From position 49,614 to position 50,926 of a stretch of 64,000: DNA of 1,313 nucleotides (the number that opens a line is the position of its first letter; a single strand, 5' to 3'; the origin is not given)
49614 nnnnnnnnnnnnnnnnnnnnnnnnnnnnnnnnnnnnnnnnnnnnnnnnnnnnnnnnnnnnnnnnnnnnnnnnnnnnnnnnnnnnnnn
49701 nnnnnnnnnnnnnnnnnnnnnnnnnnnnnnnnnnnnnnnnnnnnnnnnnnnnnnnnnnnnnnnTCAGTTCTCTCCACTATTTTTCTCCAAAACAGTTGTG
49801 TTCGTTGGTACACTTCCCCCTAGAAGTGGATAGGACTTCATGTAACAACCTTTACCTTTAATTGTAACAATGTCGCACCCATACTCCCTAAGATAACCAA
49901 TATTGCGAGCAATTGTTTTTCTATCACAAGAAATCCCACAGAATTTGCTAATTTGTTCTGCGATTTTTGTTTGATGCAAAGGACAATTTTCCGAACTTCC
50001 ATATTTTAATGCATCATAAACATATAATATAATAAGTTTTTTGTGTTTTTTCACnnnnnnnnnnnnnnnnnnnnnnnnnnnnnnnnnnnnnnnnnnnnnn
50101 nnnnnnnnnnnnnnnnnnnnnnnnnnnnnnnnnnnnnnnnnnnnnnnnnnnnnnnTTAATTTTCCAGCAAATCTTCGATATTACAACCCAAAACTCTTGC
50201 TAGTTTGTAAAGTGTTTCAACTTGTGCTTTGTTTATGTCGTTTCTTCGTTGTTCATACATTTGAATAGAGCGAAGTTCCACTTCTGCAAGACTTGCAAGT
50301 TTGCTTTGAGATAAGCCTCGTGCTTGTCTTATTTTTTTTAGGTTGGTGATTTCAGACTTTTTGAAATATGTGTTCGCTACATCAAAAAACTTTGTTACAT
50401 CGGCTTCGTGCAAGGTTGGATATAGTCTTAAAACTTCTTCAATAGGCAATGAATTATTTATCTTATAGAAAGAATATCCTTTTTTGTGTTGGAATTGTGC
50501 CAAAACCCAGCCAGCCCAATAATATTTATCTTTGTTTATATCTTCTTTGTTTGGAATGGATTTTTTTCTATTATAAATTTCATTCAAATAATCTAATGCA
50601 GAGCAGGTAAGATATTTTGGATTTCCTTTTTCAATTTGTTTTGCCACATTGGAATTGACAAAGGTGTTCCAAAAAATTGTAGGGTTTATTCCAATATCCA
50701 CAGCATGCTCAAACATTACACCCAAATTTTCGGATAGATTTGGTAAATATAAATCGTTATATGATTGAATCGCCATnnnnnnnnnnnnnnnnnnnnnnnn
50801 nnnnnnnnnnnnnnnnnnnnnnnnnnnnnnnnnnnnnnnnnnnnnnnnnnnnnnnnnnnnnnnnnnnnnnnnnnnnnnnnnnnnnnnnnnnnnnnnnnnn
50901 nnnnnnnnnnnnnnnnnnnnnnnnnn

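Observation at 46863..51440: Second tightly packed accessory operon led by a DUF3990/DUF3791-HTH pair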

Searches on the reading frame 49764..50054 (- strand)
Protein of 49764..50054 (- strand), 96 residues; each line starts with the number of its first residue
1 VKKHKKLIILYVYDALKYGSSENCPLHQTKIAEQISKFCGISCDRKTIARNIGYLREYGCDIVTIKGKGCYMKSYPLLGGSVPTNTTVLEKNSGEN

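Call 3: search_protein_families(library=pfam, proteins=[window:49764-50054:-], max_evalue=0.1)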
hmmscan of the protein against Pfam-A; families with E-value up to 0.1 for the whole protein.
window:49764-50054:- (96 aa): 2 families
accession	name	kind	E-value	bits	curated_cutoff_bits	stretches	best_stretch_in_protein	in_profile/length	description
PF08279.18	HTH_11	-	0.0036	17.6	25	1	42-69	26-53/55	HTH domain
PF13730.12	HTH_36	-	0.017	15.4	25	1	33-59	29-53/55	Helix-turn-helix domain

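Call 5: search_protein_families(library=ncbifam, proteins=[window:49764-50054:-], max_evalue=0.1)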
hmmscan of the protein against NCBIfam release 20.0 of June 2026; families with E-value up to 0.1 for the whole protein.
window:49764-50054:- (96 aa): 3 families
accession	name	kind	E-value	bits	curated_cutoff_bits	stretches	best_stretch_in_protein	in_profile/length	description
NF008850.0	PRK11886.1-5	equivalog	0.0043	16.3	489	1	33-71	24-60/320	bifunctional biotin--[acetyl-CoA-carboxylase] ligase/biotin operon repressor BirA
NF008849.0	PRK11886.1-4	equivalog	0.0053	15.9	474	1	32-73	22-61/320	bifunctional biotin--[acetyl-CoA-carboxylase] ligase/biotin operon repressor BirA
TIGR00122.1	birA_repr_reg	equivalog_domain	0.012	15.4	70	1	33-69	17-50/69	biotin operon repressor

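Call 6: search_protein_families(library=padloc, proteins=[window:49764-50054:-], max_evalue=0.1)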
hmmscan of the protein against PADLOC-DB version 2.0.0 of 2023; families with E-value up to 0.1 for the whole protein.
window:49764-50054:- (96 aa): 2 families
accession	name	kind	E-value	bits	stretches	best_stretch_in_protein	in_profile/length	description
PDLC01553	Cas11a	-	0.0069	14.5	1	7-52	38-80/99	CAS-I-A; effector_SS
PDLC01457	WYL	-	0.024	12.2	1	23-73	16-60/229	"CAS-I,CAS-II,CAS-III,CAS-IV,CAS-V,CAS-VI; associated_signaling"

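Call 66: search_protein_families(library=phrogs, proteins=[window:49764-50054:-], max_evalue=0.01)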
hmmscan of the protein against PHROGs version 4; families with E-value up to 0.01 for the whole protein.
window:49764-50054:- (96 aa): 0 families

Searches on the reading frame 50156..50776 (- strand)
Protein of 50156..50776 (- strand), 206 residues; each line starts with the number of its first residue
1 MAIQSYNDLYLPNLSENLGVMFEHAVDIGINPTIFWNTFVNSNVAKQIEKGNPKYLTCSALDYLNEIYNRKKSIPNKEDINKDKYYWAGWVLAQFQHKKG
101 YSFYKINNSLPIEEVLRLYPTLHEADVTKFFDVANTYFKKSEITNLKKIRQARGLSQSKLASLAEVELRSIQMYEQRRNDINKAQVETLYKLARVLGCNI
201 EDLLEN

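Call 3: search_protein_families(library=pfam, proteins=[window:50156-50776:-], max_evalue=0.1)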
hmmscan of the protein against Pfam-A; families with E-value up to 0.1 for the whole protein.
window:50156-50776:- (206 aa): 5 families
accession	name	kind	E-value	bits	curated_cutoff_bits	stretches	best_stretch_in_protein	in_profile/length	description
PF01381.28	HTH_3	-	5.8e-09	36.3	23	1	146-203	1-55/55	Helix-turn-helix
PF13443.12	HTH_26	-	1.4e-07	32.1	22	1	145-205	1-59/63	Cro/C1-type HTH DNA-binding domain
PF12844.13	HTH_19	-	1.3e-05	25.4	30.2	1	145-204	3-59/64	Helix-turn-helix domain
PF13560.12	HTH_31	-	0.0003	21.5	27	1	146-198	6-56/64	Helix-turn-helix domain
PF08741.15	YwhD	-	0.0058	16.7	25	1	54-101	42-89/162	YwhD family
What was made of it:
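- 50156..50776 (-): B: 206-aa partner, with an N-terminal ~130-aa PDC-M42B-type domain and a C-terminal Xre HTH; predicted antitoxin and autorepressor. HTH_3 E=5.8e-9 (call 3).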

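Call 5: search_protein_families(library=ncbifam, proteins=[window:50156-50776:-], max_evalue=0.1)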
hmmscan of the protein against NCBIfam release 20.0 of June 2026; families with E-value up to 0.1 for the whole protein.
window:50156-50776:- (206 aa): 14 families
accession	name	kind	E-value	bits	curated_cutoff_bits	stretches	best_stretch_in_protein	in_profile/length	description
NF047948.1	male_kill_WMK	equivalog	8.2e-07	28.8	300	1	142-205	163-223/300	WO male-killing family protein Wmk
TIGR03070.1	couple_hipB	subfamily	3.8e-06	26.8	71.65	1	146-199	7-57/58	type II toxin-antitoxin system Y4mF family antitoxin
NF041951.1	phage_RstR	subfamily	5.9e-06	26.5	80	1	145-204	6-62/108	RstR family transcriptional repressor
NF003162.0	PRK04140.1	equivalog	8.8e-05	21.7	263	1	142-200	127-182/317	transcriptional regulator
NF049845.1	Xre_ParS_antitoxin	subfamily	0.0001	22.3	90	1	144-201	5-62/112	type II RES/Xre toxin-antitoxin system antitoxin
TIGR03830.1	CxxCG_CxxCG_HTH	subfamily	0.00028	20.7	61.8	1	144-192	68-116/127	type II TA system antitoxin MqsA family protein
NF011753.0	PRK15206.1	equivalog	0.00035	19.9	412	1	65-148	69-152/359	long polar fimbrial protein LpfD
NF007408.0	PRK09943.1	equivalog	0.0023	17.5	211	1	144-201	10-64/185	HTH-type transcriptional regulator PuuR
NF006015.0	PRK08154.1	subfamily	0.0028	16.8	204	1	145-205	34-91/314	anaerobic benzoate catabolism transcriptional regulator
NF007271.0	PRK09726.1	equivalog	0.011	15.7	79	1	144-198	15-66/88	type II toxin-antitoxin system antitoxin HipB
NF007257.0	PRK09706.1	subfamily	0.023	14.5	101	1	146-199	10-60/135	transcriptional repressor DicA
NF007481.0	PRK10072.1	equivalog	0.026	15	110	1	139-187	31-79/96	HTH-type transcriptional regulator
NF040522.1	VC1465_fam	subfamily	0.026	14.6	70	1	147-196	2-47/111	VC1465 family Xer recombination activation factor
NF041265.1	NadS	equivalog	0.048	14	60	1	139-180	28-69/94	NadS family protein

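Call 6: search_protein_families(library=padloc, proteins=[window:50156-50776:-], max_evalue=0.1)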
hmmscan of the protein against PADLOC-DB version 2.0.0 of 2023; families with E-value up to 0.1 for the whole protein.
window:50156-50776:- (206 aa): 8 families
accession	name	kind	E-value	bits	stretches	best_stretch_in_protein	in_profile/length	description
PDLC04642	PDC-M42B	-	1.8e-06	26.2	1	4-127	2-128/138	-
PDLC03949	RmrA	-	1.2e-05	22.4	1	145-200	6-58/363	-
PDLC04142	capH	-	4.7e-05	22.4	1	142-205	7-67/103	capH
PDLC02926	HTH_VI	-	9.4e-05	20.6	1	145-199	5-56/92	-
PDLC03951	RmrA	-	0.00041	17.4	1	144-203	11-67/400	-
PDLC03665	Control_protein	-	0.00088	17.5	1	145-206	12-71/77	control protein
PDLC03948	RmrA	-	0.0022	15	1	145-196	12-60/397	-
PDLC03952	RmrA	-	0.015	12.1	1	144-197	25-75/395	-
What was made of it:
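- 50156..50776 (-): PDC-M42B E=1.8e-6 (call 6).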

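Call 32: search_solved_structures(query=window:50156-50776:-, max_evalue=1)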
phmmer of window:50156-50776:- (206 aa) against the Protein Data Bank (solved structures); distinct sequences matched with E-value up to 1: 19.
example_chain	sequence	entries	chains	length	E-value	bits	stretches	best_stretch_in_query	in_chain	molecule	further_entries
5byo_A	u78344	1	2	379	3.8e-05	26.8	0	184-205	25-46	dTor_12x31L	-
2xiu_A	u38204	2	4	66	0.0001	25.4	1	143-204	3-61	CYLR2 | CYLR2 SYNONYM CYTOLYSIN REPRESSOR 2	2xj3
4yxz_A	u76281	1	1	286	0.00011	25.3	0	184-205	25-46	dTor_9x31L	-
1utx_A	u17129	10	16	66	0.0023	20.9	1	143-204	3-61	CYLR2 | cytolysin regulator 2 | PUTATIVE TRANSCRIPTION REGULATOR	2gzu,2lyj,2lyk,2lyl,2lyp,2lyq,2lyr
3mlf_A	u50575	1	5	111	0.007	19.3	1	133-184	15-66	transcriptional regulator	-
7ewc_A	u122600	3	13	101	0.014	18.4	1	145-201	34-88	Putative antitoxin HigA2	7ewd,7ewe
8pf0_A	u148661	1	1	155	0.04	16.9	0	65-119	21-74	Affilin variant Af1 (77405)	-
9k3w_A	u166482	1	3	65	0.11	15.4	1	145-205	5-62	Transcriptional regulator, PbsX family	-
2ybv_B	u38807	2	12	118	0.15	15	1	9-76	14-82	RIBULOSE BISPHOSPHATE CARBOXYLASE SMALL SUBUNIT | RIBULOSE BISPHOSPHATE CARBOXYLASE SMALL CHAIN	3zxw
2b5a_A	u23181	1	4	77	0.19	14.7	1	144-192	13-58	C.BclI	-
5xty_A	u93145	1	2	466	0.24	14.3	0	108-160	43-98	11S globulin isoform 1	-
6rnz_A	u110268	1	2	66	0.29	14.1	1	145-205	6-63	HTH-type transcriptional regulator DdrOC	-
5wpw_A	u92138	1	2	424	0.39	13.7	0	114-160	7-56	11S globulin isoform 1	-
7t5u_A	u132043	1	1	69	0.51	13.3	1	145-205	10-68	Helix-turn-helix domain-containing protein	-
9xz9_A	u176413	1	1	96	0.51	13.3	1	143-196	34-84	Quorum sensing controller protein QseC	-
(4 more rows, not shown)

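Call 46: find_homologous_proteins(query=window:50156-50776:-, max_evalue=0.001)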
Query window:50156-50776:- (206 aa): 3669 proteins with E <= 0.001 among 3804 candidates; the best 120 are listed.
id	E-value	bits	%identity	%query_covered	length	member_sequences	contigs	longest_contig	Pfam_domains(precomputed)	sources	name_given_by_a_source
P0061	7.0e-129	445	97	100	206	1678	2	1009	PF01381.29,PF13443.13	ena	-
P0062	6.8e-119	413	90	100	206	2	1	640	PF01381.29,PF13443.13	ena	-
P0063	2.2e-118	411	90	100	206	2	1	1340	PF01381.29,PF13443.13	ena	-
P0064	5.9e-118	410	89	100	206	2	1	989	PF01381.29,PF13443.13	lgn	-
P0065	1.8e-117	408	91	99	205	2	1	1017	PF01381.29,PF13443.13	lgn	-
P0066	1.0e-116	406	88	100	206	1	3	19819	PF12844.14,PF01381.29,PF13443.13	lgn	-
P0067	1.1e-116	405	88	100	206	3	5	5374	PF01381.29,PF13443.13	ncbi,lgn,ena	-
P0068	1.2e-116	405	87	100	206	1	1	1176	PF01381.29,PF13443.13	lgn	-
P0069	2.9e-116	404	88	100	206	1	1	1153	PF12844.14,PF01381.29,PF13443.13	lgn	-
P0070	7.2e-116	403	88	100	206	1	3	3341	PF12844.14,PF01381.29,PF13443.13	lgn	-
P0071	1.3e-115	402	88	100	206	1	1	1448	PF01381.29,PF13443.13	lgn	-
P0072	1.4e-115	402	87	100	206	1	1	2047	PF12844.14,PF01381.29,PF13443.13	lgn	-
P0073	3.3e-115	401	87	100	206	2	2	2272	PF12844.14,PF01381.29,PF13443.13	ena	-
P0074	8.3e-115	399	87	100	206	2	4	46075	PF12844.14,PF01381.29,PF13443.13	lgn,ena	-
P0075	1.4e-114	399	84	100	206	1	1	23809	PF12844.14,PF01381.29,PF13443.13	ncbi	-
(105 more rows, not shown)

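Call 66: search_protein_families(library=phrogs, proteins=[window:50156-50776:-], max_evalue=0.01)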
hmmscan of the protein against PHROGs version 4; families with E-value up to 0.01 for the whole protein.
window:50156-50776:- (206 aa): 16 families
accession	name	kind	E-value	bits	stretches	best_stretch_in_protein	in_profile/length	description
phrog_8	-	transcription regulation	3.5e-09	37.6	1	108-205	149-217/346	transcriptional regulator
phrog_5823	-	transcription regulation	1.3e-08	35.4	1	145-204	10-67/404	transcriptional regulator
phrog_3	-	transcription regulation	4.5e-08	34.3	1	107-206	58-148/430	transcriptional repressor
phrog_4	-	transcription regulation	1.7e-07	31.6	1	139-204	134-192/400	transcriptional repressor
phrog_2328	-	transcription regulation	9.4e-06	26.4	1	146-204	20-75/128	transcriptional repressor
phrog_2439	-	transcription regulation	1.2e-05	25.3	1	144-200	10-63/367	transcriptional regulator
phrog_2104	-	unknown function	1.4e-05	26.2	1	139-183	37-81/103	-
phrog_1373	-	transcription regulation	2.2e-05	25.5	1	144-201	66-120/166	transcriptional regulator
phrog_7241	-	transcription regulation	4.5e-05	24.5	1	144-204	64-121/122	transcriptional regulator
phrog_4836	-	transcription regulation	8.5e-05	23.2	1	133-204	67-135/194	CII-like regulator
phrog_147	-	transcription regulation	0.00021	22.6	1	145-190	8-54/100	transcriptional regulator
phrog_2967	-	transcription regulation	0.0013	19.3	1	144-205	13-71/225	transcriptional regulator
phrog_7950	-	transcription regulation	0.0021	19.1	1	145-185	11-56/68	transcriptional repressor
phrog_633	-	transcription regulation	0.0032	19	0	113-194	8-89/111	transcriptional regulator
phrog_9908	-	DNA, RNA and nucleotide metabolism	0.0041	17.3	1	144-204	16-77/282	DNA binding protein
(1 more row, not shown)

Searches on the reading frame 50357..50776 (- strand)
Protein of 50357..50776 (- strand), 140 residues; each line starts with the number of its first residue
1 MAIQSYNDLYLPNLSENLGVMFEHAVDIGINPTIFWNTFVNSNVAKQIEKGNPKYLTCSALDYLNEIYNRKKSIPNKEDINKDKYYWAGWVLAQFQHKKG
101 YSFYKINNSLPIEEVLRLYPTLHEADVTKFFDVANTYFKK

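Call 73: search_protein_families(library=pfam, proteins=[window:50357-50776:-], max_evalue=10)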
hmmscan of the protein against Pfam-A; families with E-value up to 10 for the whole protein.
seq(140 aa): 1 family
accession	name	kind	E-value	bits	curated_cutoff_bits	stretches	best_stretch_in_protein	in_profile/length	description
PF08741.15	YwhD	-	0.0029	17.7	25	1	54-101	42-89/162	YwhD family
